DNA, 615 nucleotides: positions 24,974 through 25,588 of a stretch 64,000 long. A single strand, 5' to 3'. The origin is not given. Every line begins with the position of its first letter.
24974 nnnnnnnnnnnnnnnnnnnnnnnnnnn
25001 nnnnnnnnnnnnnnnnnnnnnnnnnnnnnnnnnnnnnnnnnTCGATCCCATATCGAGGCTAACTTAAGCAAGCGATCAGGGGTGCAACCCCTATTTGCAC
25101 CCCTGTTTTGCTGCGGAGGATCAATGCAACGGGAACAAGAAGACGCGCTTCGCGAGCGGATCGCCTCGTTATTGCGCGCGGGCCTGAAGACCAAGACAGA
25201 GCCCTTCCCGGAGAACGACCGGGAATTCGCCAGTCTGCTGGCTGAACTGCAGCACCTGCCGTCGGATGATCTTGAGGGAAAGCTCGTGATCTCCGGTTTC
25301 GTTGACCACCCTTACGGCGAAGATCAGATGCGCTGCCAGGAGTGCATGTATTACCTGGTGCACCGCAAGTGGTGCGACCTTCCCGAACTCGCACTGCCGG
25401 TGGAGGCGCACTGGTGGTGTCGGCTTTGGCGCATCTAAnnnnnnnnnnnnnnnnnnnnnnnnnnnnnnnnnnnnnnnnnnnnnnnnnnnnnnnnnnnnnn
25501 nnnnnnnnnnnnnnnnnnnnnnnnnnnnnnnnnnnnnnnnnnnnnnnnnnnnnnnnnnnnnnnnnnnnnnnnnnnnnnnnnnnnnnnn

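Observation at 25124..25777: Tandem paralogous HiPIP-like proteins without signal peptides immediately after the hydrogenase large subunit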

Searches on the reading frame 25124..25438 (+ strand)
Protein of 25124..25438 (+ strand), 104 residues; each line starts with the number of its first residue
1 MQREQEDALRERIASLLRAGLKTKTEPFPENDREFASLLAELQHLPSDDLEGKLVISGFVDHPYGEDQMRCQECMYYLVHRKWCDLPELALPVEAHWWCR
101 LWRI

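Call 3: search_protein_families(library=pfam, proteins=[window:25124-25438:+], max_evalue=0.1)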
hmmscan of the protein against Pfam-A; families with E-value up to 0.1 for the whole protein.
window:25124-25438:+ (104 aa): 2 families
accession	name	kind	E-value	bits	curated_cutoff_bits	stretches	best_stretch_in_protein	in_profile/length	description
PF25481.1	Nucleoprot-TPR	-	0.013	16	27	1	4-44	14-54/80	Nucleoprotein TPR-like domain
PF23757.1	TPR_HPS5_insect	-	0.056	13.7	27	1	42-99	47-105/184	Insect HPS5 TPR domain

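Call 4: search_protein_families(library=ncbifam, proteins=[window:25124-25438:+], max_evalue=0.1)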
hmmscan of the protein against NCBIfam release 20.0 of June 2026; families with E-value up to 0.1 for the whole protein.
window:25124-25438:+ (104 aa): 0 families

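Call 6: find_homologous_proteins(query=window:25124-25438:+, max_evalue=0.001)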
Query window:25124-25438:+ (104 aa): 1132 proteins with E <= 0.001 among 1151 candidates; the best 120 are listed.
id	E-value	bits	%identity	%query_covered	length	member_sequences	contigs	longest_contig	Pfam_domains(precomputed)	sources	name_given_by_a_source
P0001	2.4e-63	229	93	100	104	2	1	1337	-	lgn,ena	-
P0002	3.3e-61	222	92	100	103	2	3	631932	-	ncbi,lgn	ncbi:MAG: hypothetical protein AB1469_05810 [Pseudomonadota bacterium]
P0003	4.3e-57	209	84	100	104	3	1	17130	-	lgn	-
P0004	5.3e-51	189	77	100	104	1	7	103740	-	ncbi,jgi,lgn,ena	jgi:hypothetical protein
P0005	6.3e-51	189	76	100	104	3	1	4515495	-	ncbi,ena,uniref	ncbi:hypothetical protein [Methylibium sp.]|uniref:hypothetical protein n=1 Tax=Methylibium sp. TaxI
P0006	7.5e-51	189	74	100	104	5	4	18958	-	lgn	-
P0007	8.2e-51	189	78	100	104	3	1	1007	-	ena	-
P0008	9.6e-51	188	75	100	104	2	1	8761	-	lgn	-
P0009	1.2e-50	188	75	100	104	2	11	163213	-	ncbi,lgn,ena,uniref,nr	ncbi:MAG: hypothetical protein DI596_11320 [Azospira oryzae]|uniref:Uncharacterized protein n=1 Tax=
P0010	3.1e-50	187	76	100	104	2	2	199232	-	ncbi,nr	ncbi:hypothetical protein [Sinimarinibacterium flocculans]|nr:hypothetical protein [Sinimarinibacter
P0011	5.4e-50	186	75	96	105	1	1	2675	-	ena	-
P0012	9.6e-50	185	74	100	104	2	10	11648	-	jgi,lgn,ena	-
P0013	1.2e-49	185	74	100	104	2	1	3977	-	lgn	-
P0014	1.3e-49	185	76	100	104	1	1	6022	-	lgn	-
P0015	1.5e-49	185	76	100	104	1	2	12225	-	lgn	-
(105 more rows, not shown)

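Call 7: search_solved_structures(query=window:25124-25438:+, max_evalue=10, show_alignments=3)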
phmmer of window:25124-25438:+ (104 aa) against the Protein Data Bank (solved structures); distinct sequences matched with E-value up to 10: 3.
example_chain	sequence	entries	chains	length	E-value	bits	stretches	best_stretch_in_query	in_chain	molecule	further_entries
7vyy_A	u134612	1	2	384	0.07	16.5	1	14-59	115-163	Putative UDP-N-acetylglucosamine 2-epimerase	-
7vz6_A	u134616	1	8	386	0.071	16.4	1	14-59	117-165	Putative UDP-N-acetylglucosamine 2-epimerase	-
7vza_A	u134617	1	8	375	0.095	16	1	14-59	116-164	Putative UDP-N-acetylglucosamine 2-epimerase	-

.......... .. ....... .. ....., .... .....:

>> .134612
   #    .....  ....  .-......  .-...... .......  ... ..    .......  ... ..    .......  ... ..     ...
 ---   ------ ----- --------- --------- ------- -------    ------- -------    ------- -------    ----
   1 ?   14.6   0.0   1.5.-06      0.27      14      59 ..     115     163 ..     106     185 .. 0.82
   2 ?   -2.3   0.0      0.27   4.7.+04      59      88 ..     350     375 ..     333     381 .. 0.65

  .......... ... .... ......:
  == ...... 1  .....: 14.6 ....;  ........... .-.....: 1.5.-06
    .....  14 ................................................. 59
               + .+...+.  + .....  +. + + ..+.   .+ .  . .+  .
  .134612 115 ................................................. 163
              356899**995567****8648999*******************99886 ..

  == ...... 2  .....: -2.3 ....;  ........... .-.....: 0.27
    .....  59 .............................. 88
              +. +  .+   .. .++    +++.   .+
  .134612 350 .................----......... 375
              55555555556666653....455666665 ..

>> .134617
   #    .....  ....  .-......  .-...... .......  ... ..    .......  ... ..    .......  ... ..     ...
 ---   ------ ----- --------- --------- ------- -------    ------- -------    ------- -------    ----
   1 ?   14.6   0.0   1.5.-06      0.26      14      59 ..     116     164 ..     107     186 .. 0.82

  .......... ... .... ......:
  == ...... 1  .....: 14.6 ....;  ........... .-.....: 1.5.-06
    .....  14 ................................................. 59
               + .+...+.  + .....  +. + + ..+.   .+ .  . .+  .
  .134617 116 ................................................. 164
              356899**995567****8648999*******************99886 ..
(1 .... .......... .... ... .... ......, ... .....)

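Call 14: search_solved_structures(query=A1, max_evalue=10, show_alignments=5)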
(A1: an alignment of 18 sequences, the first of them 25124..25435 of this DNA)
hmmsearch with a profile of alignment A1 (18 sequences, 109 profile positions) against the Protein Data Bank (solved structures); distinct sequences matched with E-value up to 10: 2.
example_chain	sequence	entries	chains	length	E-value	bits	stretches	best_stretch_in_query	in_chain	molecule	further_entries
5cwh_A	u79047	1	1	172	1.8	12.3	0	24-56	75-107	Designed helical repeat protein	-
5h78_A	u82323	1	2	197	2.5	11.8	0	24-56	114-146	cAMP-dependent protein kinase type II-alpha regulatory subunit,DHR14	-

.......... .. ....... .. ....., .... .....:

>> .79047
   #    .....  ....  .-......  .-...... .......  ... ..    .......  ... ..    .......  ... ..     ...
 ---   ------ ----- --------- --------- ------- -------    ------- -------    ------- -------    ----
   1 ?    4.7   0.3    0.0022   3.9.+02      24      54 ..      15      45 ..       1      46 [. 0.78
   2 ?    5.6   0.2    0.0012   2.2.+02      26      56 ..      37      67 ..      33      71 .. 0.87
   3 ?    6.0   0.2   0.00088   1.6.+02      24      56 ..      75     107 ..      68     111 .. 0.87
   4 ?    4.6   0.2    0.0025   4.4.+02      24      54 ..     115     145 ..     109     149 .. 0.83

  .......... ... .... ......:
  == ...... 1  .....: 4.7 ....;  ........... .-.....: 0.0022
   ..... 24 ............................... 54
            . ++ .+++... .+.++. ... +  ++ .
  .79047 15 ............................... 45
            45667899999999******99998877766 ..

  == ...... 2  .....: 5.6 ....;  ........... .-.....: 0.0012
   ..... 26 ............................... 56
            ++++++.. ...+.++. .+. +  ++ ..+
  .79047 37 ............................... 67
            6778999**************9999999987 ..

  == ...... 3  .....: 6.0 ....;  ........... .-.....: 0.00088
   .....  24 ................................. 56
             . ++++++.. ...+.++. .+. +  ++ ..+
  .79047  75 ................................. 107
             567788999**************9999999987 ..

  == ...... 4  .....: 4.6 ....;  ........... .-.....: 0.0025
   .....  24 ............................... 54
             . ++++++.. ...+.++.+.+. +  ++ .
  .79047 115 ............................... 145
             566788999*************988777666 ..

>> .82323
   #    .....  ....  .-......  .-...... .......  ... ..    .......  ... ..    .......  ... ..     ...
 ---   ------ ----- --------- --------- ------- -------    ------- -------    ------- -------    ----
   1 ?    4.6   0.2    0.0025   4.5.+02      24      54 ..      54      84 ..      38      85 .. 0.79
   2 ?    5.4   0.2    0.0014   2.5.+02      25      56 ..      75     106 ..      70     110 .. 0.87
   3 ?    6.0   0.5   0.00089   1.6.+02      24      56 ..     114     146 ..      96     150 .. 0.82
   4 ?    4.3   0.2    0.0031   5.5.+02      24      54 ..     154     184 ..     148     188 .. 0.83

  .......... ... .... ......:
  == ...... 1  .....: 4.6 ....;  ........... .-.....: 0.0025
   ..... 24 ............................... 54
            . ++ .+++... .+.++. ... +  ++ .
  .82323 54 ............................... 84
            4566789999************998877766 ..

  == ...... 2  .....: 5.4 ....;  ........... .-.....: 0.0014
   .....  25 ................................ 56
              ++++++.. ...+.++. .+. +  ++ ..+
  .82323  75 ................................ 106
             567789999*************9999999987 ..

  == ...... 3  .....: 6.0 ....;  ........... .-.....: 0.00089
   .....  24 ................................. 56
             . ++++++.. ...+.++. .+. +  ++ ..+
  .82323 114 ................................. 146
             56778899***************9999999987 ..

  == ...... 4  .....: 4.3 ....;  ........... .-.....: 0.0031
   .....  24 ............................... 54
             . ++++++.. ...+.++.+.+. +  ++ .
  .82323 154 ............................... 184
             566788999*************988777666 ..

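Call 19: predict_structure(alignment_id=A1)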
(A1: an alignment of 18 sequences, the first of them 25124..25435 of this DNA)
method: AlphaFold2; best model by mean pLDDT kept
length: 104 residues; sequences in the alignment: 18
mean_pLDDT: 89.6   pTM: 0.81
mean pLDDT of the five models: 89.6, 87.7, 84.4, 83.1, 69.6
residues with pLDDT >= 90: 70; 70-90: 33; 50-70: 1; < 50: 0
segments of 3 or more residues with pLDDT < 50: none
pLDDT, mean of each block of 10 residues (from residue 1): 90 94 81 91 93 93 79 92 94 93 80
secondary structure, 60 per line:
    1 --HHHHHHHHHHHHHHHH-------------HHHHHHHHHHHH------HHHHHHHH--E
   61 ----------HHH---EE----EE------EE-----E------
elements in order: H3-18 H32-43 H50-57

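Call 22: search_protein_representatives(alignment_id=A1)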
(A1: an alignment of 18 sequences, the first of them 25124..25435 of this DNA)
Query: 18 sequences, 109 profile positions. Proteins with E-value up to 0.001 (for the whole library): 141; up to 1e-10: 104; up to 1e-30: 10. The best 141 are listed.
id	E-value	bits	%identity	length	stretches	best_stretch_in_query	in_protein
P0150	1.0e-41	157.9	-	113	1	2-109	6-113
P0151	3.3e-41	156.3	-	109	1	2-109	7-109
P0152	3.7e-35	136.8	-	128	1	3-109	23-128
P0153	5.0e-34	133.2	-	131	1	4-109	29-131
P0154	2.4e-33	131.0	-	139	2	6-109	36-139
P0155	7.4e-33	129.4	-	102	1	6-109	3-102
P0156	7.1e-32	126.2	-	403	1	5-108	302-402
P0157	1.9e-31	124.9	-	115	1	5-109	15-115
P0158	3.1e-31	124.2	-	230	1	7-109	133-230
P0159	4.3e-31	123.7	-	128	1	7-109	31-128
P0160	3.9e-30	120.7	-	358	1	4-109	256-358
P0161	4.4e-30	120.5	-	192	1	8-108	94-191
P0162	7.3e-30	119.8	-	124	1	14-109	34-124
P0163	7.5e-30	119.7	-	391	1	5-109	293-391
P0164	2.1e-29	118.3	-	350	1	4-109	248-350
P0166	4.8e-29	117.1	-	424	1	8-108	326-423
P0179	1.3e-27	112.5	-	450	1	8-109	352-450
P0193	1.3e-25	106.0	-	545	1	5-108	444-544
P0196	8.2e-25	103.5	-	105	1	6-108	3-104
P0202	3.4e-23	98.3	-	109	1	9-109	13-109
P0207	1.7e-22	96.0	-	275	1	18-109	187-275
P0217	1.3e-20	90.0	-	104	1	3-109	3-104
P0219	4.9e-20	88.1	-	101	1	6-108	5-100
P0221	5.4e-20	88.0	-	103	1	2-109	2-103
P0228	6.1e-19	84.6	-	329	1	4-108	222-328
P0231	4.6e-18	81.8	-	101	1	2-109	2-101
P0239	2.1e-15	73.3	-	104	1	5-105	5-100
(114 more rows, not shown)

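Call 23: search_protein_families(library=pfam, proteins=[P0156, P0160, P0163, P0166, P0179, P0193, P0158, P0161, P0207, P0228], max_evalue=0.01)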
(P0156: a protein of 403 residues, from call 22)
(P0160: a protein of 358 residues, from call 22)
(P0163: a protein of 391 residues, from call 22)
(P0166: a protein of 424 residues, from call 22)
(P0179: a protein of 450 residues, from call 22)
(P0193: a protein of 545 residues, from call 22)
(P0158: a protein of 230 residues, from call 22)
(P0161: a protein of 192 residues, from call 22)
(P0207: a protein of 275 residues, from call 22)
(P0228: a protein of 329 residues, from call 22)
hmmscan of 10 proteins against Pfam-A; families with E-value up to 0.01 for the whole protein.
P0156 (403 aa): 0 families

P0160 (358 aa): 0 families

P0163 (391 aa): 1 family
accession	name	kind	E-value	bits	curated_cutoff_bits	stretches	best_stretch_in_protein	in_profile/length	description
PF01292.26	Ni_hydr_CYTB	-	1.6e-13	51.3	30.1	1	6-217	2-169/179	Prokaryotic cytochrome b561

P0166 (424 aa): 0 families

P0179 (450 aa): 0 families

P0193 (545 aa): 0 families

P0158 (230 aa): 0 families

P0161 (192 aa): 0 families

P0207 (275 aa): 0 families

P0228 (329 aa): 0 families

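Call 24: fold_search(model_id=the predicted structure, library=pdb)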
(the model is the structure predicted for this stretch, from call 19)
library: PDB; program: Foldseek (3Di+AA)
matches with E <= 10: 2; with E <= 0.001: 0
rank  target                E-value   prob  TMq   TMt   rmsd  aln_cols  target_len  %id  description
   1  3hip_A                2.2e+00  0.21  0.27  0.33   2.7        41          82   17  HIGH-POTENTIAL IRON-SULFUR PROTEIN FROM CHROMATIUM PURPURATUM (released 1998-11-11)
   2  1kqa_A                1.0e+01  0.04  0.23  0.13  11.4        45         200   22  GALACTOSIDE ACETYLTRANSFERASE IN COMPLEX WITH COENZYME A (released 2002-04-10)

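Call 27: find_related_loci(query=A1, collection=genome_contigs, flank=8000)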
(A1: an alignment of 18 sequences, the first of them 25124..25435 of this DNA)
Query A1 (104 aa) in genome_contigs; peptide patterns used: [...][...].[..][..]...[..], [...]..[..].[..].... (x = any residue, [..] = any of these).
392 stretches matched a pattern; 370 encode a relative of the query (tblastn E <= 1e-3); the best 80 are kept; 80 distinct loci.
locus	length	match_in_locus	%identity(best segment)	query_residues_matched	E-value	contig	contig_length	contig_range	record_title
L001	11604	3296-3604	92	1-104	8e-63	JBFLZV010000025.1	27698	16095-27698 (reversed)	MAG: Pseudomonadota bacterium isolate MAG120 MAG120_25, whole genome shotgun sequence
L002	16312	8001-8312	76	1-104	6e-54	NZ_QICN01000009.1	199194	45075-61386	Sinimarinibacterium flocculans strain DSM 104150 Ga0215726_109, whole genome shotgun sequence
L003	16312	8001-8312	76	1-104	2e-53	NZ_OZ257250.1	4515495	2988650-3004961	MAG: Methylibium sp. isolate 05c6f7cf-6fb8-41db-8ebe-f22034b12dec chromosome 1, complete sequence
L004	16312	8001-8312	75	1-104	1e-52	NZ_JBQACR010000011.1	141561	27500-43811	Pelomicrobium sp. G1 NODE_11_length_141561_cov_275.588151, whole genome shotgun sequence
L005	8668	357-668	75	1-104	1e-52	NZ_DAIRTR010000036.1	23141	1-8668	MAG: Pelomicrobium sp. isolate CTOTU10716 NODE_580_length_23141_cov_8.389154, whole genome shotgun sequence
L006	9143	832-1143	77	1-104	1e-52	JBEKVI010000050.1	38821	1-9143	MAG: Burkholderiaceae bacterium isolate SPRUCE 600 SPRUCE_600_50, whole genome shotgun sequence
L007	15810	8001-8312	72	1-104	1e-52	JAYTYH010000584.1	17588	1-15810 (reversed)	MAG: Rhizobacter sp. isolate GFS_6100 GFS_6100_583, whole genome shotgun sequence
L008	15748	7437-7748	76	1-104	4e-52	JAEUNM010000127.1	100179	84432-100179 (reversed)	MAG: Rhodocyclaceae bacterium isolate new MAG-173 k141_1794608, whole genome shotgun sequence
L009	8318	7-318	75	1-104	8e-52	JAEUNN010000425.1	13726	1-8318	MAG: Rhodocyclaceae bacterium isolate new MAG-174 k141_2014964, whole genome shotgun sequence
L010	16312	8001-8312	74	1-104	9e-52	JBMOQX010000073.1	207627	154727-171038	MAG: Pseudomonadota bacterium isolate Betzabe_MAG165 MAG165_73, whole genome shotgun sequence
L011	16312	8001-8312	73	1-104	1e-51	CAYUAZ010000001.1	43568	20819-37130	MAG TPA_asm: uncultured Gammaproteobacteria bacterium isolate SRP302447_co1_433 genome assembly, contig: NODE_2502_lengt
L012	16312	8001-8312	75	1-104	2e-51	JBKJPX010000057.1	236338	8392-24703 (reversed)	MAG: Panacagrimonas sp. isolate ant_bin.48 S1Ck117_5316259_flag_0_multi_51.1930_len_236338, whole genome shotgun sequenc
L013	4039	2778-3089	74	1-104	3e-51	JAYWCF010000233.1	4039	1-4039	MAG: Methylotenera sp. isolate GL94_DN_metabinner_22_sub GL94_DN_metabinner_22_sub_232, whole genome shotgun sequence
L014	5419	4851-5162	73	1-104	2e-51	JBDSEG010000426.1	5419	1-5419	MAG: Burkholderiaceae bacterium isolate cluster1_bin.2 k127_11173935, whole genome shotgun sequence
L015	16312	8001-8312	71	1-104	4e-51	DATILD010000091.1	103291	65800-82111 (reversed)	MAG TPA_asm: Methylibium sp. isolate SMAG_U15735 k141_94400, whole genome shotgun sequence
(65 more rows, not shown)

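Call 30: find_encoding_contigs(protein=P0163, flank=8000, max_places=4)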
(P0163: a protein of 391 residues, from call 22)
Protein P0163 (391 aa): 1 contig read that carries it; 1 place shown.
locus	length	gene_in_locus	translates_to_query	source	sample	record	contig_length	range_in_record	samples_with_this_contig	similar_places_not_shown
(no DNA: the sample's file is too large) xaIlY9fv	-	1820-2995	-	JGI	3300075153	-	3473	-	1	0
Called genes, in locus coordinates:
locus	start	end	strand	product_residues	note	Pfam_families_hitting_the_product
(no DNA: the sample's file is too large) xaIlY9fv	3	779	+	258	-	?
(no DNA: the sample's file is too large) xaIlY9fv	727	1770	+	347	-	PF01058:Oxidored_q6, PF14720:NiFe_hyd_SSU_C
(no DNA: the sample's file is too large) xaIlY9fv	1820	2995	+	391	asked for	PF01292:Ni_hydr_CYTB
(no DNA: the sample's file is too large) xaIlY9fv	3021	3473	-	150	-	?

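Call 31: find_encoding_contigs(protein=P0160, flank=8000, max_places=4)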
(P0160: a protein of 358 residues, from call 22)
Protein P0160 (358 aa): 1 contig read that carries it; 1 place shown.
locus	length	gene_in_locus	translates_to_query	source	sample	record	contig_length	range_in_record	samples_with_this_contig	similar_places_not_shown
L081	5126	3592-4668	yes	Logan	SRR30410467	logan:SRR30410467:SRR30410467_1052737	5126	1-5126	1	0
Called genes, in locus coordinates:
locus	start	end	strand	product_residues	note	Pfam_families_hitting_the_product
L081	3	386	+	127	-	?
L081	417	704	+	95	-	PF01455:HupF_HypC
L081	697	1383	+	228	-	PF13580:SIS_2, PF01380:SIS (weak)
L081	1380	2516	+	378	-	PF01924:HypD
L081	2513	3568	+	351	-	PF00586:AIRS, PF02769:AIRS_C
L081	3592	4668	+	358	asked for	-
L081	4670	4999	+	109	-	PF01155:HypA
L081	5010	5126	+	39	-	?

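Call 32: find_encoding_contigs(protein=P0164, flank=10000, max_places=3)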
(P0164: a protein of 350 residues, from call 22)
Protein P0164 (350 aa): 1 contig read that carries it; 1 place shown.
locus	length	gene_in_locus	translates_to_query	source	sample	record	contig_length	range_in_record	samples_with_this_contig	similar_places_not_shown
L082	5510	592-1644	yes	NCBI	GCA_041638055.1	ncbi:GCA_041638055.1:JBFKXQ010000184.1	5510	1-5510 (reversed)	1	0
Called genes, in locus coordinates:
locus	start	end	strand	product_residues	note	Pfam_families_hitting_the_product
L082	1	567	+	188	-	?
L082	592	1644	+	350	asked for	-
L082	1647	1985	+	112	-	PF01155:HypA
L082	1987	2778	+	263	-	PF02492:cobW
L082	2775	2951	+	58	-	-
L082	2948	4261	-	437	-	PF00072:Response_reg (weak), PF02518:HATPase_c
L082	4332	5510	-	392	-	?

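Call 33: find_encoding_contigs(protein=P0156, flank=10000, max_places=3)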
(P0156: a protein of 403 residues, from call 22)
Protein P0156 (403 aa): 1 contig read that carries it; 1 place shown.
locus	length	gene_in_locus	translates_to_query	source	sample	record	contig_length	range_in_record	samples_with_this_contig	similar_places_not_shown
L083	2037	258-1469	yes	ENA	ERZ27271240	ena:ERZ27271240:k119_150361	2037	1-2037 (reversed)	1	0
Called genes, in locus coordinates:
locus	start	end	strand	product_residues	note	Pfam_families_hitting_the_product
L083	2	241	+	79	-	?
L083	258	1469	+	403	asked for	-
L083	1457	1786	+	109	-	-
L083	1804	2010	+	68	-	-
